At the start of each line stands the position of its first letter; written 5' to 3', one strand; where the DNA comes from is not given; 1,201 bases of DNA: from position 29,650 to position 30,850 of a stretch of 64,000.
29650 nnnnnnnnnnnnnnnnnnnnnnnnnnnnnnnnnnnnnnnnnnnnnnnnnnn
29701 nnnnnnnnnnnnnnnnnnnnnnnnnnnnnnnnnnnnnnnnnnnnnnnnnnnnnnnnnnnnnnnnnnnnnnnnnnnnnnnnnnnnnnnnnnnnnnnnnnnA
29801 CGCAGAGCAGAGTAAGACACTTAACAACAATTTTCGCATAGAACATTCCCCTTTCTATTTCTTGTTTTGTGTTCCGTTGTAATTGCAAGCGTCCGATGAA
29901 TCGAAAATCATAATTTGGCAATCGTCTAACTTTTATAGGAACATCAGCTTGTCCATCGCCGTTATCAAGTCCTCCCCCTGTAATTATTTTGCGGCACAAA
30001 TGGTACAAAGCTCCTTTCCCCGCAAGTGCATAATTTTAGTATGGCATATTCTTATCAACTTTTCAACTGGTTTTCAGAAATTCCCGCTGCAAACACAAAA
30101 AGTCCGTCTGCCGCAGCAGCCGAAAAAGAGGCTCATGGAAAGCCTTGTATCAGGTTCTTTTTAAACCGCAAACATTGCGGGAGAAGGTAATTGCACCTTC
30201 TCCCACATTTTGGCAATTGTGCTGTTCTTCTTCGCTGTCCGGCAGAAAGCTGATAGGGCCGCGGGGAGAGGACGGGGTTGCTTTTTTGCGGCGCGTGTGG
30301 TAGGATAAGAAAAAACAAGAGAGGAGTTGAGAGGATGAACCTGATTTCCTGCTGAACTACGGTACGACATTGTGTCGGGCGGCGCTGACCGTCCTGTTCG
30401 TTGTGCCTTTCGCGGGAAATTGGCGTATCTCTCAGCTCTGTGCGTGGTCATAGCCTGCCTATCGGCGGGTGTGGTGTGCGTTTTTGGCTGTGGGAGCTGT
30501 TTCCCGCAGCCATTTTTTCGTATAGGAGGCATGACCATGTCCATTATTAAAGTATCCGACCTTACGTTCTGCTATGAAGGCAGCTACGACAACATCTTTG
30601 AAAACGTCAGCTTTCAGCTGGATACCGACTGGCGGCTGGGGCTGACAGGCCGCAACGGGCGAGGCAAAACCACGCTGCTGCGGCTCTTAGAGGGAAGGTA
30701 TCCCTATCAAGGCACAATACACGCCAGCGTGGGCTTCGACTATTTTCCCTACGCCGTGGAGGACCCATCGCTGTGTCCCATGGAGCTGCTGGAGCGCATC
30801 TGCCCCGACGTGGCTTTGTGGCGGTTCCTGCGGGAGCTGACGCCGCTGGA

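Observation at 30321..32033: ABC-F ATPase preceded by a 6-codon leader ORF and an intrinsic terminator: candidate antibiotic-inducible ARE ribosomal-protection gene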

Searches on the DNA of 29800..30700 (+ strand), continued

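Call 55: search_with_rna_model(model_id=R1, sources=[window, L001, L002, L003, L004, L005, L006, L007, L008, L009, L010, L011, L012, L013, L014, L015, L016, L017, L018, L019, L020, L021, L022, L023, L024, L025, L026, L027, L028, L029, L030, L031, L032, L033, L034, L035, L036, L037, L038, L039, L040, L041, L042, L043, L044, L045, L046, L047, L048, L049, L050, L051, L052, L053, L054, L055, L056, L057, L058, L059, L060, L061, L062, L063, L064, L065, L066, L067, L068, L069, L070, L071, L072, L073, L074, L075, L076, L077, L078, L079, L080, L081], max_evalue=1e-8, make_alignment=true)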
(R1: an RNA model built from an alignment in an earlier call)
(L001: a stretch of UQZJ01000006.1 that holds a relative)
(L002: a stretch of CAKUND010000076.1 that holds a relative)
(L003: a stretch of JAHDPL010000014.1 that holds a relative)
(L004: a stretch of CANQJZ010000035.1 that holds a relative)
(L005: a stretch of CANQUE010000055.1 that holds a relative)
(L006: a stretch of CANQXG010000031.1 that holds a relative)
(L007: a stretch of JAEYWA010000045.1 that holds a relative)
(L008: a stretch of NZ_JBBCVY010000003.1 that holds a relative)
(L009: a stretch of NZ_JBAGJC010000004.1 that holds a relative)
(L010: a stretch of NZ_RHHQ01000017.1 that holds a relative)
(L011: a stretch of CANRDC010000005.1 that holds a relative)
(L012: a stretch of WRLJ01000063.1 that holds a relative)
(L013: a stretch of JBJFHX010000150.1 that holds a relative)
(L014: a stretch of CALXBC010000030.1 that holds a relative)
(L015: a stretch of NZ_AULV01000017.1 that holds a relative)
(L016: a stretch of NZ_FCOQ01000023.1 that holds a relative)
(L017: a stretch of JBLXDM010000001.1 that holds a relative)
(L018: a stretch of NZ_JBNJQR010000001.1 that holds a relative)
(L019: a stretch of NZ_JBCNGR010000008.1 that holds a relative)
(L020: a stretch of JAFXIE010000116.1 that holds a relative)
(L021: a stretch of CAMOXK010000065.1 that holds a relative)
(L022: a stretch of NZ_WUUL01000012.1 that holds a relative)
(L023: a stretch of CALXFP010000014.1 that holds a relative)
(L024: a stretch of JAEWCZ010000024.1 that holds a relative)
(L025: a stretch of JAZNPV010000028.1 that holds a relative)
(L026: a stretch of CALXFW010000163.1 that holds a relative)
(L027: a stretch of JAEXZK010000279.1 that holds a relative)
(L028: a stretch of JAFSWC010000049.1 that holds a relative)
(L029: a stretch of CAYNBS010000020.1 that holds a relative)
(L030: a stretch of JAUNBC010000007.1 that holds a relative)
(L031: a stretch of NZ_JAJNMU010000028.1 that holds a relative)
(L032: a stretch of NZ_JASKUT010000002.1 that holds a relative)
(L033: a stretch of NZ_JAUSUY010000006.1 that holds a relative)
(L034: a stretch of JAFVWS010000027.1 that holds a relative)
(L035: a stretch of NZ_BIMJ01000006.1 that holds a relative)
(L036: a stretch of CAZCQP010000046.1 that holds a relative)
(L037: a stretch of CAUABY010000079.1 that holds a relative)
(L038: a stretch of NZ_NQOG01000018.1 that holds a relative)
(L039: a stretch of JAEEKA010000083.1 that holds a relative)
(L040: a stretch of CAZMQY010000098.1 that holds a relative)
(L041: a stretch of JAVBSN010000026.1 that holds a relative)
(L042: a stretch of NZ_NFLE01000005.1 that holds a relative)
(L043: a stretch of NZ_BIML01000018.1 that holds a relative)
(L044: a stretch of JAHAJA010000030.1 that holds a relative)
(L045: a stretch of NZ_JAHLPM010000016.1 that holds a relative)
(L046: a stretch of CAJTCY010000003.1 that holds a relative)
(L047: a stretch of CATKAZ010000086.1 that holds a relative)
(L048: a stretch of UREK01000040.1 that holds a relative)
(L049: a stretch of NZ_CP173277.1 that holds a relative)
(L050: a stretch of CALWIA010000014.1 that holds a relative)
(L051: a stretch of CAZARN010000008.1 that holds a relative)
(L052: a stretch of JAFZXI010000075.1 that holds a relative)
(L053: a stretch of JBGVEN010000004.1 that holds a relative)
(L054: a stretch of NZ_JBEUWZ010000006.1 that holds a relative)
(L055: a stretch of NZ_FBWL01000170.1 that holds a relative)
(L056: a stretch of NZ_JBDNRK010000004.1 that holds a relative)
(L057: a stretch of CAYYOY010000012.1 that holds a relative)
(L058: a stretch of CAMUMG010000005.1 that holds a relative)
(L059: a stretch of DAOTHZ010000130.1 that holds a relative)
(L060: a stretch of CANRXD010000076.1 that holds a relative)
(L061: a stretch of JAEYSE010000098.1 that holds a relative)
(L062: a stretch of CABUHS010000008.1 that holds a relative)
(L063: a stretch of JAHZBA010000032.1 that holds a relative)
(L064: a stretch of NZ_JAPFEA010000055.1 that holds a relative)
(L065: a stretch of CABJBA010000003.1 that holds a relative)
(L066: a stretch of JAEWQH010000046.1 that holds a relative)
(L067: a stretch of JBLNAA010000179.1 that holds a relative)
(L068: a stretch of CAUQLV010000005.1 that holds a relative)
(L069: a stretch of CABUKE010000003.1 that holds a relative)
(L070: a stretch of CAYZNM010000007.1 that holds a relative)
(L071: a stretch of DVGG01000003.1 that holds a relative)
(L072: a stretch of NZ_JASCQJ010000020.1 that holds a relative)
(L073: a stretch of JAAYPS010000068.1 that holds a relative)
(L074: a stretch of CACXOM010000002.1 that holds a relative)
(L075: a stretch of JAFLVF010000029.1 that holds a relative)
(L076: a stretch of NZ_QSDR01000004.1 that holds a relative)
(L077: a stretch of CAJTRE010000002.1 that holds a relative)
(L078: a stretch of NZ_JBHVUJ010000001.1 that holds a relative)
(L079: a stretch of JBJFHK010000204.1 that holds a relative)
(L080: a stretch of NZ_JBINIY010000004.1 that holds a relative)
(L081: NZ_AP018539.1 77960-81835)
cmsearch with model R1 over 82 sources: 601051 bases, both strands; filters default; matches with E-value up to 1e-8: 69.
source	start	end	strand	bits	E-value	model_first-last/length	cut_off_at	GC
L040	2600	2819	+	149.9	3e-35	1-218/218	no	0.32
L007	2679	2902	+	146.9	1.7e-34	1-218/218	no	0.34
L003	2741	2982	+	143.9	9.3e-34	1-218/218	no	0.38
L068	2762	2984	+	142.5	2.1e-33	1-218/218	no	0.45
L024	2749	2977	+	139.6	1.1e-32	1-218/218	no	0.34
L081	816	1049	+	136.6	6.3e-32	1-218/218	no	0.28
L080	2621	2849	+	135.9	9.2e-32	1-218/218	no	0.28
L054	2767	2981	+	135.4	1.2e-31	1-218/218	no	0.4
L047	2767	2982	+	132.7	5.7e-31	1-218/218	no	0.31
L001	2777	2983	+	129.7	3.3e-30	1-218/218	no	0.53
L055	2729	2978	+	129.5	3.7e-30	1-218/218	no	0.37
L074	2644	2850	+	129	4.8e-30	1-218/218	no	0.33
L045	2599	2819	+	128.6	6.2e-30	1-218/218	no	0.27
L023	2785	2984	+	127.5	1.2e-29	1-218/218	no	0.56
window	30313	30519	+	125.7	3.3e-29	1-218/218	no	0.55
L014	651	874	+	124.2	7.9e-29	1-218/218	no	0.46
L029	2785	2981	+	123.5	1.1e-28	1-218/218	no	0.49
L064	2763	2973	+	123.4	1.2e-28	1-218/218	no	0.42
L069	2788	2978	+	122.9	1.6e-28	1-218/218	no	0.44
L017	2751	2976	+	122.1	2.6e-28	1-218/218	no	0.34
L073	42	261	+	119.1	1.5e-27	1-218/218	no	0.29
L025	1309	1507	+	117.7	3.2e-27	1-218/218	no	0.48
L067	501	726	+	116.7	5.8e-27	1-218/218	no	0.37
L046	2572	2770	+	116.2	7.6e-27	1-218/218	no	0.35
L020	2774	2984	+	113.3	4e-26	1-218/218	no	0.47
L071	2777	2980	+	112.7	5.6e-26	1-218/218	no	0.48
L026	2784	2983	+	112.4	6.9e-26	1-218/218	no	0.57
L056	2598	2818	+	111.1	1.4e-25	1-218/218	no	0.27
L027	2759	2977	+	108.3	7.2e-25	1-218/218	no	0.58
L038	2754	2964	+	107.8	9.3e-25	1-218/218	no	0.4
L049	2730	2960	+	106.1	2.5e-24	1-218/218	no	0.35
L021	2678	2881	+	105.1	4.4e-24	1-218/218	no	0.53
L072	2600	2818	+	104.1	7.9e-24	1-218/218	no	0.25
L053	493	699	+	102.4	2.1e-23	1-218/218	no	0.35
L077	2725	2969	+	100.7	5.8e-23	1-218/218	no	0.39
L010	2760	2977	+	100.3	6.9e-23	1-218/218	no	0.34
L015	2760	2976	+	95.3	1.2e-21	1-218/218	no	0.33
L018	2762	2974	+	91.6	1.1e-20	1-218/218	no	0.32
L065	2736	2962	+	90.7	1.7e-20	1-218/218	no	0.41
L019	2776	2978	+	89.9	2.7e-20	1-218/218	no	0.35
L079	2736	2954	+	89.2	4e-20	1-218/218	no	0.43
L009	2771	2976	+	87.9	8.6e-20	1-218/218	no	0.34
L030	2769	2984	+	87.3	1.2e-19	1-218/218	no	0.5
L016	2760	2981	+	86.9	1.5e-19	1-218/218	no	0.39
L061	2798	2984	+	85.9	2.8e-19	1-218/218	no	0.5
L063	2052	2253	+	85.2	4.2e-19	1-218/218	no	0.55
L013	2781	2981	+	84.6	5.7e-19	1-218/218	no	0.4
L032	2780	2982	+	81.7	3e-18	1-218/218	no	0.32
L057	2780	2983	+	81.6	3.3e-18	1-218/218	no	0.52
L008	2753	2984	+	80.6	5.8e-18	1-218/218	no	0.39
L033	2757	2975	+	79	1.4e-17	1-218/218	no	0.38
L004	2779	2979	+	78.8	1.6e-17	1-218/218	no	0.54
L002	480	690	+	78.7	1.7e-17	1-218/218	no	0.55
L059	1605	1823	+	78.3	2.1e-17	1-218/218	no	0.48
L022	2768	2978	+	78.2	2.2e-17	1-218/218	no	0.27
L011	2780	2976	+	75.8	8.8e-17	1-218/218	no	0.55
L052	2783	2985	+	72.8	5e-16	1-218/218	no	0.59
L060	87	351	+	68.6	5.5e-15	1-218/218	no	0.42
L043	2747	2980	+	63.1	1.3e-13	1-218/218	no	0.39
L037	2692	2909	+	61.8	2.8e-13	1-218/218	no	0.45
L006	2781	2975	+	58.2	2.2e-12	1-218/218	no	0.61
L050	2766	2979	+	57.3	3.8e-12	1-218/218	no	0.52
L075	2794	2980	+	57.1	4.1e-12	1-218/218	no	0.38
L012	816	1037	+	50.3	2e-10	1-218/218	no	0.64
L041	2767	2951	+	48.3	6.3e-10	1-218/218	no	0.27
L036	2868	3063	+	48.1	7.3e-10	1-218/218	no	0.35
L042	2609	2805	+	47.5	1e-09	1-218/218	no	0.47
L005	2783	2982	+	46.9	1.5e-09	1-218/218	no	0.6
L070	2727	2984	+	44.3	6.5e-09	1-218/218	no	0.45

Alignment A4: 69 matches aligned to the model, 457 columns, each read 5' to 3' on its own strand. Consensus structure (alignment columns), stored with it:
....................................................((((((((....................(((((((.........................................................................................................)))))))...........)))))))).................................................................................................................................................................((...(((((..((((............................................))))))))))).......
